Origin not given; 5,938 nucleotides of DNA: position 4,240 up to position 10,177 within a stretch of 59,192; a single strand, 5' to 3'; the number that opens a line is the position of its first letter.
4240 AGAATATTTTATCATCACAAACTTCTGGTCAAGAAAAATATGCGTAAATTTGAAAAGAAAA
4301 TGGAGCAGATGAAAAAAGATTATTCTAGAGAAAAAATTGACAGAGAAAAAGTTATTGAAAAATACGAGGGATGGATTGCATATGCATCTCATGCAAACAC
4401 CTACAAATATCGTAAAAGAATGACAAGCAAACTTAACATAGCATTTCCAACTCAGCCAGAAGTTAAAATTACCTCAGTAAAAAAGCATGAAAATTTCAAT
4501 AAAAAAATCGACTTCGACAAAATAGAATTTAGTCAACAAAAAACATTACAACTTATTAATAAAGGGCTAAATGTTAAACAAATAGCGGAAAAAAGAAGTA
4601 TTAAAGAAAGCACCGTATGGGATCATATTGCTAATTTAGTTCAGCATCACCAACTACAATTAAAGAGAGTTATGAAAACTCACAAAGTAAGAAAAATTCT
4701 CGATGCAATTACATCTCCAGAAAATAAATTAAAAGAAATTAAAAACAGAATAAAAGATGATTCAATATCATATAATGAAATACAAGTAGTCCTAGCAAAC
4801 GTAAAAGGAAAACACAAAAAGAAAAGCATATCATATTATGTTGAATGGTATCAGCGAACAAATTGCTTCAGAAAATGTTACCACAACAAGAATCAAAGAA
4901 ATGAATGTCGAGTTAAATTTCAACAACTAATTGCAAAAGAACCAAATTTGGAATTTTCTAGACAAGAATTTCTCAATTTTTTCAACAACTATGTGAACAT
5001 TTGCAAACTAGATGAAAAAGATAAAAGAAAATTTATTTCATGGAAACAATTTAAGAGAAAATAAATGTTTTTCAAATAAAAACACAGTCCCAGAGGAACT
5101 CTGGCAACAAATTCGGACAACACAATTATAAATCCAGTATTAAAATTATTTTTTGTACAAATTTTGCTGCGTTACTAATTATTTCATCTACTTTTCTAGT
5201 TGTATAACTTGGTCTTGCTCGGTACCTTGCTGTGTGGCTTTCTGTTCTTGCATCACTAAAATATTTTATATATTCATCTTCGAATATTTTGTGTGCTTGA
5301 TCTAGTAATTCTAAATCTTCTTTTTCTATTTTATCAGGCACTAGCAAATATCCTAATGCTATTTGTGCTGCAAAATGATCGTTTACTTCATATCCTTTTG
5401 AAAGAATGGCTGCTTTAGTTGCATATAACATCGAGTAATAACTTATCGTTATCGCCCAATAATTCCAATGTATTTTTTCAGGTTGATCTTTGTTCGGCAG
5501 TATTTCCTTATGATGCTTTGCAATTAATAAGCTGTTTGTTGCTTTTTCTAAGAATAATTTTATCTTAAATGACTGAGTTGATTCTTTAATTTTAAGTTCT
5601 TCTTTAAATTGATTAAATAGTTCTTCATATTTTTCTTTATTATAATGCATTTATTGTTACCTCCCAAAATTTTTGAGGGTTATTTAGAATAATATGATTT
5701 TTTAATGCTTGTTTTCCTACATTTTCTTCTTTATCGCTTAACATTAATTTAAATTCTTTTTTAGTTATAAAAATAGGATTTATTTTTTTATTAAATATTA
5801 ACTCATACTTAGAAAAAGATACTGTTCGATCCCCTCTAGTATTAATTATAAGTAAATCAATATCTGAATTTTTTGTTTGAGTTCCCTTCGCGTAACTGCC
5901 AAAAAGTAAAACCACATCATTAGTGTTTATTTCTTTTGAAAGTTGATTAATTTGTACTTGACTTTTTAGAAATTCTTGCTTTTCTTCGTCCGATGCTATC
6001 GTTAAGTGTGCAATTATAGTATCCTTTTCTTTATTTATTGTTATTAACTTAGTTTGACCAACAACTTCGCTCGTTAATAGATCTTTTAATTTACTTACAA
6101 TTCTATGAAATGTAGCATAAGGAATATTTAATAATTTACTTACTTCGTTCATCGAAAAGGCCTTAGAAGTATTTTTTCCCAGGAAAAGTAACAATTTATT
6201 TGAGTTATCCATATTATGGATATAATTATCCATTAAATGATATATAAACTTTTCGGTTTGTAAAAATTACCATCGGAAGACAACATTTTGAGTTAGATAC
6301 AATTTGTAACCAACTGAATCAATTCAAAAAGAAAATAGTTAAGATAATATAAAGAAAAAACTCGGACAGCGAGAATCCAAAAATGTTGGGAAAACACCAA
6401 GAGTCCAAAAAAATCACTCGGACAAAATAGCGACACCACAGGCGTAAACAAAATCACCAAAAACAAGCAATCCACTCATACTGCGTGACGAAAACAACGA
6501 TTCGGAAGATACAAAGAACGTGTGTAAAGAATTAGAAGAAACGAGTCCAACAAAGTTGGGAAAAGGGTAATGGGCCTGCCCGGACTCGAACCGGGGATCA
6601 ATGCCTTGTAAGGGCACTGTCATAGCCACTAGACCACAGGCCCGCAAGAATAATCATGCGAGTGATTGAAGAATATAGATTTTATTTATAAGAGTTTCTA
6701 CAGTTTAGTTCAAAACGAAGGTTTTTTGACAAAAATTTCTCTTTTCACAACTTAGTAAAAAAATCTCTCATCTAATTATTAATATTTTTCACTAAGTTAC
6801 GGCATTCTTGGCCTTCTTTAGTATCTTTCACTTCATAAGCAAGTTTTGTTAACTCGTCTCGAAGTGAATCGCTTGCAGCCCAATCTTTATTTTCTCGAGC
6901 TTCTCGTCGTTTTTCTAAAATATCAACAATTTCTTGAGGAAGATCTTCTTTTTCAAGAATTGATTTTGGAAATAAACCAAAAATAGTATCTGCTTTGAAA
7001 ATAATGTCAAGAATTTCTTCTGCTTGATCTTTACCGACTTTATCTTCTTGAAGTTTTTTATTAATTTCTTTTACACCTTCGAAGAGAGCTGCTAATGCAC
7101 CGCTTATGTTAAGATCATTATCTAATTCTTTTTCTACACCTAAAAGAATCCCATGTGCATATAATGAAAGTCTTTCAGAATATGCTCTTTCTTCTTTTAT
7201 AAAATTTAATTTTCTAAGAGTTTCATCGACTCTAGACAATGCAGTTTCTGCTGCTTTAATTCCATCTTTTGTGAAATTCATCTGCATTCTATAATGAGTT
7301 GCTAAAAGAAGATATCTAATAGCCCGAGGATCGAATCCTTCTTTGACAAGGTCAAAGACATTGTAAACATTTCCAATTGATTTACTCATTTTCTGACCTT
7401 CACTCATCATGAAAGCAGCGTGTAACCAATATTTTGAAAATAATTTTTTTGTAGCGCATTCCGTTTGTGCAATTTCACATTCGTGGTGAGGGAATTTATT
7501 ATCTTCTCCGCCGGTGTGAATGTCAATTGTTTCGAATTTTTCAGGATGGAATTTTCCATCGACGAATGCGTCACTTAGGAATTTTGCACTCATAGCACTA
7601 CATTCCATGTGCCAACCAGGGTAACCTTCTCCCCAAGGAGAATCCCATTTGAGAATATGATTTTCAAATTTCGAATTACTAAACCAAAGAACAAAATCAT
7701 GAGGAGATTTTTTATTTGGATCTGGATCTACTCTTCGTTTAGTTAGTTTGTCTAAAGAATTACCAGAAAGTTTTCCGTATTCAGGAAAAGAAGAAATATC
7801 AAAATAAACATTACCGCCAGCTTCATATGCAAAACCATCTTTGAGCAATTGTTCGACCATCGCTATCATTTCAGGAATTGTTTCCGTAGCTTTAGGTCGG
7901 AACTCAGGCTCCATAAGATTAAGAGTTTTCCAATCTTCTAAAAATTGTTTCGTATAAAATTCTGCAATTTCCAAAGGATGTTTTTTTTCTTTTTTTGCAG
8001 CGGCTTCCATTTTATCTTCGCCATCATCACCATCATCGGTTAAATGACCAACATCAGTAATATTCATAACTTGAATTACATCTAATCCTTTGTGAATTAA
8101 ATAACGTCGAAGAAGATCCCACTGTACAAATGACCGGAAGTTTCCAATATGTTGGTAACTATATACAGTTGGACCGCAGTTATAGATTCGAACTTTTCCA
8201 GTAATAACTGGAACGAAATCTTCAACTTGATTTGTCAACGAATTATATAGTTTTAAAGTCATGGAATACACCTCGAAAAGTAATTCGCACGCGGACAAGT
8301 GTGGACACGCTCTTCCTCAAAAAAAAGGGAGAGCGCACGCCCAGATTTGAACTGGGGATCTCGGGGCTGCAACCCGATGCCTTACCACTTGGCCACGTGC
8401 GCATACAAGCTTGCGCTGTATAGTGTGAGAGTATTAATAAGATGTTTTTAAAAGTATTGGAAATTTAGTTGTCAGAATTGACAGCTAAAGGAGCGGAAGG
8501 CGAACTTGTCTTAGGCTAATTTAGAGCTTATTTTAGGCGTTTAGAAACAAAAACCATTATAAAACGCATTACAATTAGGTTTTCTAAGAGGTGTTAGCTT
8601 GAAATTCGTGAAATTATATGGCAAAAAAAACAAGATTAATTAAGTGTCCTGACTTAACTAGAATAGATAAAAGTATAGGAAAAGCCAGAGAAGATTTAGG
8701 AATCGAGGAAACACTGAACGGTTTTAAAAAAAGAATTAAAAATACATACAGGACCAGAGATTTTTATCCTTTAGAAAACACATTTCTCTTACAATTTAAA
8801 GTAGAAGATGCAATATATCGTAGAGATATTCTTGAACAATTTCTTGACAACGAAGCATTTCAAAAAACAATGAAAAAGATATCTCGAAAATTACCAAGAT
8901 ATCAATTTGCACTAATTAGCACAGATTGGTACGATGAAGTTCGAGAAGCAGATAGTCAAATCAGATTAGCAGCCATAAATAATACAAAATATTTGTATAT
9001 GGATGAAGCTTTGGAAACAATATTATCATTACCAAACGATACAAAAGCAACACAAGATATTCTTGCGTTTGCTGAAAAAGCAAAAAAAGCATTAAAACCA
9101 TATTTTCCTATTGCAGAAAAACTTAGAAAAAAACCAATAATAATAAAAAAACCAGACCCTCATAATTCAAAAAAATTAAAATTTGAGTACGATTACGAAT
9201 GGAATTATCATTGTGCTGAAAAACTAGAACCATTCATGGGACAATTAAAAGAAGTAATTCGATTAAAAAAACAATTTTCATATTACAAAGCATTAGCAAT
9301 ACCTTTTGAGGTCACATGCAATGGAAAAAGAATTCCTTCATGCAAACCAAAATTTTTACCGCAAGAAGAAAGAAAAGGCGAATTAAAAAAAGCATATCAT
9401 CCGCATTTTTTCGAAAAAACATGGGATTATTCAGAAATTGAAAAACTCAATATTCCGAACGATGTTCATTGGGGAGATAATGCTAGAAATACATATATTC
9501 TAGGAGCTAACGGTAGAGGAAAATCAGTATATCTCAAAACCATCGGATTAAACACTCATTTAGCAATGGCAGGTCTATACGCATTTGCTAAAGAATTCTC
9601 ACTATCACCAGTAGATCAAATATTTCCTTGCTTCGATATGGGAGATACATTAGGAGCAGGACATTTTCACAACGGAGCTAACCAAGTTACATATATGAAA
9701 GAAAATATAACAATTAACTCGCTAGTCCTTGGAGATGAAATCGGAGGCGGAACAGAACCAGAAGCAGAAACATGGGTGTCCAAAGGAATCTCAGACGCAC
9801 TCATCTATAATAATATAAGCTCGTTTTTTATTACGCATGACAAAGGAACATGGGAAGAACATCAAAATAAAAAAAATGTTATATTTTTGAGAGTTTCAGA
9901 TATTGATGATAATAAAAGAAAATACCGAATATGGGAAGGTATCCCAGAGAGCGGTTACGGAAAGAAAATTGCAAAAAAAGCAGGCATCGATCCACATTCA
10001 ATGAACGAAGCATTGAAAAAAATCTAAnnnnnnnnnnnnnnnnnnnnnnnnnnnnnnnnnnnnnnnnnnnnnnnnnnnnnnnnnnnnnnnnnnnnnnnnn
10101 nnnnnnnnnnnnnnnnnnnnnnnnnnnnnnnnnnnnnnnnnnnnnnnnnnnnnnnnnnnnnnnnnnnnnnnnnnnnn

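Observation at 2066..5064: Complete diversity-generating retroelement with a divergent RT, no Avd-sized ORF, and the TR downstream of the target gene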

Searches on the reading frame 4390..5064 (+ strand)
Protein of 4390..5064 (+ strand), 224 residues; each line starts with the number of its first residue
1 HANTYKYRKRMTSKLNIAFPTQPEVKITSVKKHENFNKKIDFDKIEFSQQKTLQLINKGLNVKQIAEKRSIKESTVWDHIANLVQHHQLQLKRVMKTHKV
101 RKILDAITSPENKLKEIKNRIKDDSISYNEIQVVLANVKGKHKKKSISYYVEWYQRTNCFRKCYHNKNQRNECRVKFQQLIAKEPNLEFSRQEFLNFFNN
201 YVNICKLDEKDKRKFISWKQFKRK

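Call 77: search_protein_families(library=pfam, proteins=[window:4420-5064:+], max_evalue=0.001)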
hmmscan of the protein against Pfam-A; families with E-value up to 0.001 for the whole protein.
window:4420-5064:+ (214 aa): 2 families
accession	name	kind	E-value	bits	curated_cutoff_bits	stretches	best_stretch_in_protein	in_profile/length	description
PF14493.12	HTH_40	-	1.6e-20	73.6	27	1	38-125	1-89/89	Helix-turn-helix domain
PF00196.25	GerE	-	1.6e-05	24.9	23.5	1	41-75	9-43/57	Bacterial regulatory proteins, luxR family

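Call 78: search_solved_structures(query=window:4390-5064:+, max_evalue=1, show_alignments=2)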
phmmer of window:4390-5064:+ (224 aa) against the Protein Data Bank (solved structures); distinct sequences matched with E-value up to 1: 13.
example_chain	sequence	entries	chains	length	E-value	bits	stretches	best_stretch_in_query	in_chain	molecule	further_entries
6mur_B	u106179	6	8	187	0.015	18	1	75-141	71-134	Uncharacterized protein | Uncharacterized protein Csm2 | Csm2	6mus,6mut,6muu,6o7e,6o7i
6o7h_B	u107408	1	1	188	0.015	18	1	76-141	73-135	Csm2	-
6iqw_B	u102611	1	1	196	0.017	17.9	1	77-142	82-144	Csm2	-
1je8_A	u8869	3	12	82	0.077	15.7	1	38-90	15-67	Nitrate/Nitrite Response Regulator Protein NARL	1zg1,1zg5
7tgh_C4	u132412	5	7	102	0.091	15.5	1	148-195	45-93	NDUC2 | Complex I-MNLL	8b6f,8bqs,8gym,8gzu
8u3b_G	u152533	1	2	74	0.13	15.1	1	47-91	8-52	Nitrate/nitrite response regulator protein NarL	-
4ldz_A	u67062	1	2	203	0.15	14.8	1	49-89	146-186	Transcriptional regulatory protein DesR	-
4jb3_A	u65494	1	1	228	0.24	14.1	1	151-208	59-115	Haloacid dehalogenase-like hydrolase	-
1zlj_A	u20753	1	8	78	0.33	13.7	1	49-86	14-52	Dormancy Survival Regulator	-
1a04_A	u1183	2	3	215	0.46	13.2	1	41-90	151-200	NITRATE/NITRITE RESPONSE REGULATOR PROTEIN NARL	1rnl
1zlk_A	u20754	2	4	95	0.51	13.1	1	49-86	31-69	Dormancy Survival Regulator | TWO COMPONENT TRANSCRIPTIONAL REGULATORY PROTEIN DEVR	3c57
1yio_A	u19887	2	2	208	0.52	13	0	42-89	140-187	response regulatory protein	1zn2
5hev_A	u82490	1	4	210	0.74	12.5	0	22-87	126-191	Response regulator protein VraR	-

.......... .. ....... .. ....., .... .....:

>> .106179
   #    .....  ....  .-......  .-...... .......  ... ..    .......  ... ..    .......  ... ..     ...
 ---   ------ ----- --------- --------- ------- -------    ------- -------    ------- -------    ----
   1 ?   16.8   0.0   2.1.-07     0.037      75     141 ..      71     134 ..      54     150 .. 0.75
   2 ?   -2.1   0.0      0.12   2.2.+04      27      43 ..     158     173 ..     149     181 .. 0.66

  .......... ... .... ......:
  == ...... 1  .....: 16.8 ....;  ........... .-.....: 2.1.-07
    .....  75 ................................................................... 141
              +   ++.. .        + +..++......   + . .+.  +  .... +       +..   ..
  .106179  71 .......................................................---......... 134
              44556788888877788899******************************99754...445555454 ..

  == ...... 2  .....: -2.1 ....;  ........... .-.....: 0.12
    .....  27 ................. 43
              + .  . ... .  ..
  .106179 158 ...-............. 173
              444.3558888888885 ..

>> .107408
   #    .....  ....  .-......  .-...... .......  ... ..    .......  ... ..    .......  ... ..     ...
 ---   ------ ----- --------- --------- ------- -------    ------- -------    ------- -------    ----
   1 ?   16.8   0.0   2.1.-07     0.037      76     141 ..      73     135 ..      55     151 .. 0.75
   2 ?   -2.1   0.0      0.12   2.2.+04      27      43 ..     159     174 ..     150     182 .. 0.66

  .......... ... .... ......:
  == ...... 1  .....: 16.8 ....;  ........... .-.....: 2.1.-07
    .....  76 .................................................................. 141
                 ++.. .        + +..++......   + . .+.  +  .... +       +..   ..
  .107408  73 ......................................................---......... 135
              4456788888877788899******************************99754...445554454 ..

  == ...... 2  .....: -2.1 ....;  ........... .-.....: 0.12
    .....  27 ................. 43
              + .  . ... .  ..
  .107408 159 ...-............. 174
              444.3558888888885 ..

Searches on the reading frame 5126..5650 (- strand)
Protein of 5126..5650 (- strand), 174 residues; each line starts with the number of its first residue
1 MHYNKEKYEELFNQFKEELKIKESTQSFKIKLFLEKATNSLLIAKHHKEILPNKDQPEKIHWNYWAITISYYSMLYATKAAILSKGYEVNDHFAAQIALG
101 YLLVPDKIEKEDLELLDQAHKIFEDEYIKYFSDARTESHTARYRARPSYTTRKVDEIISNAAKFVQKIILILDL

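Call 5: search_protein_families(library=pfam, proteins=[window:5126-5650:-], max_evalue=0.1)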
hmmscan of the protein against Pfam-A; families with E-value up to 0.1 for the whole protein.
window:5126-5650:- (174 aa): 2 families
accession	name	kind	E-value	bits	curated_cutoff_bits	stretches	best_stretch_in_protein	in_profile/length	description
PF05168.19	HEPN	-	1.1e-05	26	22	1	64-167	25-113/117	HEPN domain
PF17767.7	NAPRTase_N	-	0.048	14.4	32.6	1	107-151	55-99/125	Nicotinate phosphoribosyltransferase (NAPRTase) N-terminal domain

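Call 93: search_protein_families(library=ncbifam, proteins=[window:5126-5650:-], max_evalue=0.001)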
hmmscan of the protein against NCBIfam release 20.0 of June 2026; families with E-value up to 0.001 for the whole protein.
window:5126-5650:- (174 aa): 0 families

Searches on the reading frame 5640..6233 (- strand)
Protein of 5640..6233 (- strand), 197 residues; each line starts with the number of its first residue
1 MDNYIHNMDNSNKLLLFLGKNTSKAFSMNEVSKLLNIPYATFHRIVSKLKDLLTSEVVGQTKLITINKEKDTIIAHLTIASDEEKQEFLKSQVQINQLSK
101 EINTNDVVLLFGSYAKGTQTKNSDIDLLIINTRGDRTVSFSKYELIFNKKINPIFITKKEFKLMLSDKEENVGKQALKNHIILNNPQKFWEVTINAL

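Call 5: search_protein_families(library=pfam, proteins=[window:5640-6233:-], max_evalue=0.1)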
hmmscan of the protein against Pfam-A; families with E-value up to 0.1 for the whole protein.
window:5640-6233:- (197 aa): 7 families
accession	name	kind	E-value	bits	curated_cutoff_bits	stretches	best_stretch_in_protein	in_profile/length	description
PF01909.29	NTP_transf_2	-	6.8e-10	39.7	21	1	101-162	10-78/93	Nucleotidyltransferase domain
PF18765.7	Polbeta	-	1e-08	35.7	26.9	1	99-183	7-87/93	Polymerase beta, Nucleotidyltransferase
PF22600.2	MTPAP-like_central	-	5e-05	23.9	27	1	81-133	15-67/139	Poly(A) RNA polymerase, mitochondrial-like, central palm domain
PF14792.12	DNA_pol_B_palm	-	0.019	15.7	25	1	86-137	5-55/113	DNA polymerase beta palm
PF25787.1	HTH_SB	-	0.02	15.1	43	1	27-52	24-49/53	Sleeping Beauty transposase HTH domain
PF23007.1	DnaA_N-like_STI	-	0.05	14.2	27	1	48-98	25-71/86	STICHEL, DnaA_N-like alpha-beta domain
PF12802.13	MarR_2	-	0.052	14.2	27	1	14-51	10-46/61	MarR family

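Call 93: search_protein_families(library=ncbifam, proteins=[window:5640-6233:-], max_evalue=0.001)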
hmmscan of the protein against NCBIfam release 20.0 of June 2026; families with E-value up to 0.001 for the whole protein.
window:5640-6233:- (197 aa): 3 families
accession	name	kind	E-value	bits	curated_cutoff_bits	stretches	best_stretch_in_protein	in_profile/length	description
NF047752.1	MntA_antitoxin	equivalog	6.4e-08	32.4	60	1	105-133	7-34/106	type VII toxin-antitoxin system MntA family adenylyltransferase antitoxin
NF051895.1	anti_phage_HalB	equivalog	1.2e-05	25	190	1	108-133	2-27/211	anti-phage Hailong system nucleotidyltransferase HalB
NF012212.1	ANT_9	subfamily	0.00096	18.5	340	0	107-133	23-49/249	aminoglycoside nucleotidyltransferase ANT(9)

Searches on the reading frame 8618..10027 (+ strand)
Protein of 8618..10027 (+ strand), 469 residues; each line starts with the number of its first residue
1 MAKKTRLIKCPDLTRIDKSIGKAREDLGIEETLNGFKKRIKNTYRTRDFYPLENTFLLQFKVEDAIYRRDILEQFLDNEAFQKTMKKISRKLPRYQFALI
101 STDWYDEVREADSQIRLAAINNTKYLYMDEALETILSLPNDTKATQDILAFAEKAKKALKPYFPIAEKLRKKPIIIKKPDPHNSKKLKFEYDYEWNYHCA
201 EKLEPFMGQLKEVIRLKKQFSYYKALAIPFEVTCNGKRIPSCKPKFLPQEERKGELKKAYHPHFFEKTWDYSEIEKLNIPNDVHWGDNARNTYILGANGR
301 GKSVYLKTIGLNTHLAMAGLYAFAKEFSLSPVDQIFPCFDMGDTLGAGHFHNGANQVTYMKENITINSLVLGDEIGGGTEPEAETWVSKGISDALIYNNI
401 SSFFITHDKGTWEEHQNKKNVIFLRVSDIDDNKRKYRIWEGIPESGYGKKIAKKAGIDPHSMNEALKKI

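Call 77: search_protein_families(library=pfam, proteins=[window:8618-10027:+], max_evalue=0.001)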
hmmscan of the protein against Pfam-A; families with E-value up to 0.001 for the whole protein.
window:8618-10027:+ (469 aa): 1 family
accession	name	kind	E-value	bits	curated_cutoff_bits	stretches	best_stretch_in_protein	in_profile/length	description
PF00488.27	MutS_V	-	2e-17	64.2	30.2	1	294-466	3-181/188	MutS domain V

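Call 93: search_protein_families(library=ncbifam, proteins=[window:8618-10027:+], max_evalue=0.001)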
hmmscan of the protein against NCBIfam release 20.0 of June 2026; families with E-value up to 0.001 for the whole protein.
window:8618-10027:+ (469 aa): 4 families
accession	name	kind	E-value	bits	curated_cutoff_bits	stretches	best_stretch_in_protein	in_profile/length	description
NF052383.1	ATPase_KamC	equivalog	9.3e-19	67.6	300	1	241-435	266-455/508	lysine 5,6-aminomutase reactivase ATPase KamC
TIGR01069.2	mutS2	equivalog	1e-17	63.8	400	1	243-467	291-509/790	endonuclease MutS2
NF003810.1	PRK05399.1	equivalog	1.3e-16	60.5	480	1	242-465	561-785/793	DNA mismatch repair protein MutS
TIGR01070.1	mutS1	equivalog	5.9e-14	51.4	641.7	1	275-461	578-770/840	DNA mismatch repair protein MutS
